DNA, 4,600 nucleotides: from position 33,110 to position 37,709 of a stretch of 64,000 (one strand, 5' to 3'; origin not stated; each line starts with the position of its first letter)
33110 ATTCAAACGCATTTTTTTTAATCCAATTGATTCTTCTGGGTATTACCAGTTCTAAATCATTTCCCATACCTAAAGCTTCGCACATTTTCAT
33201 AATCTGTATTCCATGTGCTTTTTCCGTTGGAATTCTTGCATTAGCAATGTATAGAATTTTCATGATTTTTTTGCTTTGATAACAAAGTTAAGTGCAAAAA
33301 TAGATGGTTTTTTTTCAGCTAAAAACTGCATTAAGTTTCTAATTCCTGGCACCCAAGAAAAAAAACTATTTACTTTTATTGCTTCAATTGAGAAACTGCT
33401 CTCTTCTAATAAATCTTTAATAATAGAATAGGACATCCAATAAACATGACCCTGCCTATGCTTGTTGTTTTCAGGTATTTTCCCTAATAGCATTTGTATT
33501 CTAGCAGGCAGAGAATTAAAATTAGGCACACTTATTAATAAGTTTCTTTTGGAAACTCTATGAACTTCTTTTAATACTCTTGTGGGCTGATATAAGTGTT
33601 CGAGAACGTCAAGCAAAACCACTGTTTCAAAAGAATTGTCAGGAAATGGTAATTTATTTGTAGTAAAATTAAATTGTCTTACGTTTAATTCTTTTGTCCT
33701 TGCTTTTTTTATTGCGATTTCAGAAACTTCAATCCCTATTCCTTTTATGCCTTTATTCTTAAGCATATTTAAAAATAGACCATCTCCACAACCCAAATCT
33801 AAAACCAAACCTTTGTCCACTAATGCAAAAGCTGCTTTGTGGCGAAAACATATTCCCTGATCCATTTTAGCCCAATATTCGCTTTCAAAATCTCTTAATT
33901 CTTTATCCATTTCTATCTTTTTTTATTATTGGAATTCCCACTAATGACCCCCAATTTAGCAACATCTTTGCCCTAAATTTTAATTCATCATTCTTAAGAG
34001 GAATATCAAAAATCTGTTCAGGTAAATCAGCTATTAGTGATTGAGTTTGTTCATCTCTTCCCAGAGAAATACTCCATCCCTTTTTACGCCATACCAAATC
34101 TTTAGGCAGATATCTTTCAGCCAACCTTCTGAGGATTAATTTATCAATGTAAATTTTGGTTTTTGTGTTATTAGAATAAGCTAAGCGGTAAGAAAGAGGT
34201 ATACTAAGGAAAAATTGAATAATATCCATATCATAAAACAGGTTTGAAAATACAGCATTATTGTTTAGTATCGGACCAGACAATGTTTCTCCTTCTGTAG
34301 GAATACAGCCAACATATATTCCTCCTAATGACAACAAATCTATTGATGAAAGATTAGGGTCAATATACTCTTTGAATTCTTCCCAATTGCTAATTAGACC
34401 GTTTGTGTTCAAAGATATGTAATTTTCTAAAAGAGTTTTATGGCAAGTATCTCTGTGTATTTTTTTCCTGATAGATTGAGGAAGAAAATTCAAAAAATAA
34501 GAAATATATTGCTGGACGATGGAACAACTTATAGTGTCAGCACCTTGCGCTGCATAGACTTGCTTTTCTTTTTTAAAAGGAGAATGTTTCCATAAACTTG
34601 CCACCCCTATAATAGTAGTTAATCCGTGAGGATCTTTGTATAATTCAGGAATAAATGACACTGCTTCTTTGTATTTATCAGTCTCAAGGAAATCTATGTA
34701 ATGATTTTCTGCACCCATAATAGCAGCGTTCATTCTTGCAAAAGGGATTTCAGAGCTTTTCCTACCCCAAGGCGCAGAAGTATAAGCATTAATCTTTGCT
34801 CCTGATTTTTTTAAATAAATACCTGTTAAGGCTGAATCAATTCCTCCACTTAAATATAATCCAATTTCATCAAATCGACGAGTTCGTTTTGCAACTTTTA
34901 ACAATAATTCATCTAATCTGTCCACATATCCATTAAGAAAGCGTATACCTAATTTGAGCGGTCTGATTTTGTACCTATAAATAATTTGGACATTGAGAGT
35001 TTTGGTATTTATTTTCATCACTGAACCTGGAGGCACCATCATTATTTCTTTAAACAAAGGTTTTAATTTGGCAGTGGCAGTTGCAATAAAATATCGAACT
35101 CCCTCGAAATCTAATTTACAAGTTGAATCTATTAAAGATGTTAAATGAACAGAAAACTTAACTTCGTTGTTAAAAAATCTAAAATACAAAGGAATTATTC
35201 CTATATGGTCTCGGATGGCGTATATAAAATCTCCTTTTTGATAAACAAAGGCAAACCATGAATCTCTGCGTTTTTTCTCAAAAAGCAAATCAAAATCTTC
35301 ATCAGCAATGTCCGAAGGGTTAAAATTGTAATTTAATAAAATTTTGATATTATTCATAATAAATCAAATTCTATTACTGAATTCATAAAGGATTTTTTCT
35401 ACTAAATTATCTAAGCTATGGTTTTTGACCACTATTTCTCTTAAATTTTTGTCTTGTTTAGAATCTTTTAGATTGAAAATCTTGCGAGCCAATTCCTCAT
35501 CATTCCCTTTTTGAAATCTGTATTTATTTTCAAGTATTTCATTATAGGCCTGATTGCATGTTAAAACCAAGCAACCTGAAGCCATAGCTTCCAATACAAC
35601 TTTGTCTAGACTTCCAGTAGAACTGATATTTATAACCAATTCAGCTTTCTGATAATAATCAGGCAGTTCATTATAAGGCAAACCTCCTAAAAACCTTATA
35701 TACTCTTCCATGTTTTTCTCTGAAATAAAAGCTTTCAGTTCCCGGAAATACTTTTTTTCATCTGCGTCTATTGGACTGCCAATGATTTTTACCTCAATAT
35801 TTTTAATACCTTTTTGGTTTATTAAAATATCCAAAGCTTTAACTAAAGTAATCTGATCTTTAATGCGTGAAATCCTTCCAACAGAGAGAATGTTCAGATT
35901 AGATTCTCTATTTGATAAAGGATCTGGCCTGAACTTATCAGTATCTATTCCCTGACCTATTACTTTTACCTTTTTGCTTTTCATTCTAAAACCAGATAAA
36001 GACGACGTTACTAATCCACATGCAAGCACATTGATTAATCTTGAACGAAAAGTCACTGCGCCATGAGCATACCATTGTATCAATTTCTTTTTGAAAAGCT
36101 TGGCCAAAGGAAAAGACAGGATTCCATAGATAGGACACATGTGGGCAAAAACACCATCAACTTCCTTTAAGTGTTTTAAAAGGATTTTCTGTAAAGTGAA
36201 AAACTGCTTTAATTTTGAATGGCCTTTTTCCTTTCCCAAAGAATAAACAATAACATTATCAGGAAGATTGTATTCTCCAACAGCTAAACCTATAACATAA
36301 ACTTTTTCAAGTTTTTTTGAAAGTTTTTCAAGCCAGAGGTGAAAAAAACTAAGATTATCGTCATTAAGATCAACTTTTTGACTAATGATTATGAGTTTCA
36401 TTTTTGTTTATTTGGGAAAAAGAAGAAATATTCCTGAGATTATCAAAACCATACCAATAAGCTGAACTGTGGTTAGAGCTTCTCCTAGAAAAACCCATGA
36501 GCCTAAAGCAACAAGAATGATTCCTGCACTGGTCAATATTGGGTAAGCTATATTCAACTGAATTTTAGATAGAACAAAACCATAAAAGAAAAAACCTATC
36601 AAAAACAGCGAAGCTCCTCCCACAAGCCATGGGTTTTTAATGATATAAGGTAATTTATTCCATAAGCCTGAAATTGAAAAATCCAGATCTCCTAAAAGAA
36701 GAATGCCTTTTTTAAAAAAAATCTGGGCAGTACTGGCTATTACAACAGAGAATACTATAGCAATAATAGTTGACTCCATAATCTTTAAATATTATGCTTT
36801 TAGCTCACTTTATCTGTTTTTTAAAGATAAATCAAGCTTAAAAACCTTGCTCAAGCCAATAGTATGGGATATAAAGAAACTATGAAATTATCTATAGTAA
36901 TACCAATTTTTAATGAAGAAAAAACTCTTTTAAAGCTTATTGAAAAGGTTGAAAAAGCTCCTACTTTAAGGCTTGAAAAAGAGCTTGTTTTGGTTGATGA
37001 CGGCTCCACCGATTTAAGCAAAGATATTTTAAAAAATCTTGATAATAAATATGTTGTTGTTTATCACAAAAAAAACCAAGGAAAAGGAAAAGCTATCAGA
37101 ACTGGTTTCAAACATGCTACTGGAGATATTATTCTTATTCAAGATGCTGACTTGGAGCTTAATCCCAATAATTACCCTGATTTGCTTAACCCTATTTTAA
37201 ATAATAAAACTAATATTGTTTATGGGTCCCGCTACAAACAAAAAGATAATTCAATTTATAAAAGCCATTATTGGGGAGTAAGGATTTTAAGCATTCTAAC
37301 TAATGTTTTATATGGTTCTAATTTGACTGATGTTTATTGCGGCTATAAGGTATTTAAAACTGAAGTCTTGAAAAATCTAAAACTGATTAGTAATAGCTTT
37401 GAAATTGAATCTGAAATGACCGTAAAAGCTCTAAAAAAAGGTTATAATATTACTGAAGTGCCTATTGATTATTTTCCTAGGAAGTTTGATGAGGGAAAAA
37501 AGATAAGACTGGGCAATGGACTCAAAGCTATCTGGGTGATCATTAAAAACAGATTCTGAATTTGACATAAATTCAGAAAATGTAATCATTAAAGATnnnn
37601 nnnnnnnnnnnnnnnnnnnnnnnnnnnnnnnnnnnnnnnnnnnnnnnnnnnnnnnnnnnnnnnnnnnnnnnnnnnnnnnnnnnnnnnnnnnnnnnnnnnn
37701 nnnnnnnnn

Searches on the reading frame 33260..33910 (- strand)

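Call 89: search_protein_families(library=pfam, proteins=[window:33260-33910:-], max_evalue=1e-8)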
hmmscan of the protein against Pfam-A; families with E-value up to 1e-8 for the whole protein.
window:33260-33910:- (216 aa): 6 families
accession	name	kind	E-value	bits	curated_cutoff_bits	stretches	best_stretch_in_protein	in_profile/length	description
PF07021.18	MetW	-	1.7e-22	80.5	21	1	31-149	11-131/193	Methionine biosynthesis protein MetW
PF13489.12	Methyltransf_23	-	3.9e-18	66.1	27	1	13-175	2-161/164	Methyltransferase domain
PF08241.18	Methyltransf_11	-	7e-18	65.5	21.2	1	37-122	1-89/95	Methyltransferase domain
PF13649.12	Methyltransf_25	-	3.7e-15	56.8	27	1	36-122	1-95/97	Methyltransferase domain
PF08242.18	Methyltransf_12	-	6.1e-13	49.8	30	1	37-121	1-93/98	Methyltransferase domain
PF13847.12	Methyltransf_31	-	1.8e-12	47.6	27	1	36-138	7-122/145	Methyltransferase domain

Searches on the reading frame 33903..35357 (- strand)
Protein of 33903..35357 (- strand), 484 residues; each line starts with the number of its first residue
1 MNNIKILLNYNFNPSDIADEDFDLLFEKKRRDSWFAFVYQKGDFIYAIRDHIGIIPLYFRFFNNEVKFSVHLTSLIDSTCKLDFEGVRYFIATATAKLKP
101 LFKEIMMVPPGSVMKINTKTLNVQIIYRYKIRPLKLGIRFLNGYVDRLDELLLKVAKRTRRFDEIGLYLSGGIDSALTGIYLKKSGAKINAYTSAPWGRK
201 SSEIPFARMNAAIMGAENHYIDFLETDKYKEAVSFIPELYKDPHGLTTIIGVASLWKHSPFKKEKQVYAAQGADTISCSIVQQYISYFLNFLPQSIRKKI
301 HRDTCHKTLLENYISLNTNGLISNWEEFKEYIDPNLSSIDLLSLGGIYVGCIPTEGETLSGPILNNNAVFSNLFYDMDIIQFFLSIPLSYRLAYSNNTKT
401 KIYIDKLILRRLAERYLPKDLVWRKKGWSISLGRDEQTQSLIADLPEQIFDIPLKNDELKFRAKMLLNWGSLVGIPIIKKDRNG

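Call 89: search_protein_families(library=pfam, proteins=[window:33903-35357:-], max_evalue=1e-8)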
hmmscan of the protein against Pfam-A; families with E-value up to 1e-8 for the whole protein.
window:33903-35357:- (484 aa): 1 family
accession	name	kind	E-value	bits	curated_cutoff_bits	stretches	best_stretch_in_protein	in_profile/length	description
PF00733.27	Asn_synthase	-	1.5e-16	61.4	21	0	154-242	9-97/354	Asparagine synthase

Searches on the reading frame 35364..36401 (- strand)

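Call 89: search_protein_families(library=pfam, proteins=[window:35364-36401:-], max_evalue=1e-8)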
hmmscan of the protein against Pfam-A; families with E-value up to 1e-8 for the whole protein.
window:35364-36401:- (345 aa): 2 families
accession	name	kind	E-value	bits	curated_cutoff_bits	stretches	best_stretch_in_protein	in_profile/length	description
PF13692.12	Glyco_trans_1_4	-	9.5e-18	65.3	27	1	170-311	3-139/142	Glycosyl transferases group 1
PF00534.26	Glycos_transf_1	-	1.9e-17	63.8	26.4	1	165-321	12-162/172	Glycosyl transferases group 1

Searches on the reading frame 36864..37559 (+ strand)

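Call 89: search_protein_families(library=pfam, proteins=[window:36864-37559:+], max_evalue=1e-8)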
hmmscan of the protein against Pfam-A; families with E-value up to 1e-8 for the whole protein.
window:36864-37559:+ (231 aa): 1 family
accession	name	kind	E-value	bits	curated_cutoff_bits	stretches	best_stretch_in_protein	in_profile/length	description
PF00535.33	Glycos_transf_2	-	1e-36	126.9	23.3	1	10-171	1-166/168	Glycosyl transferase family 2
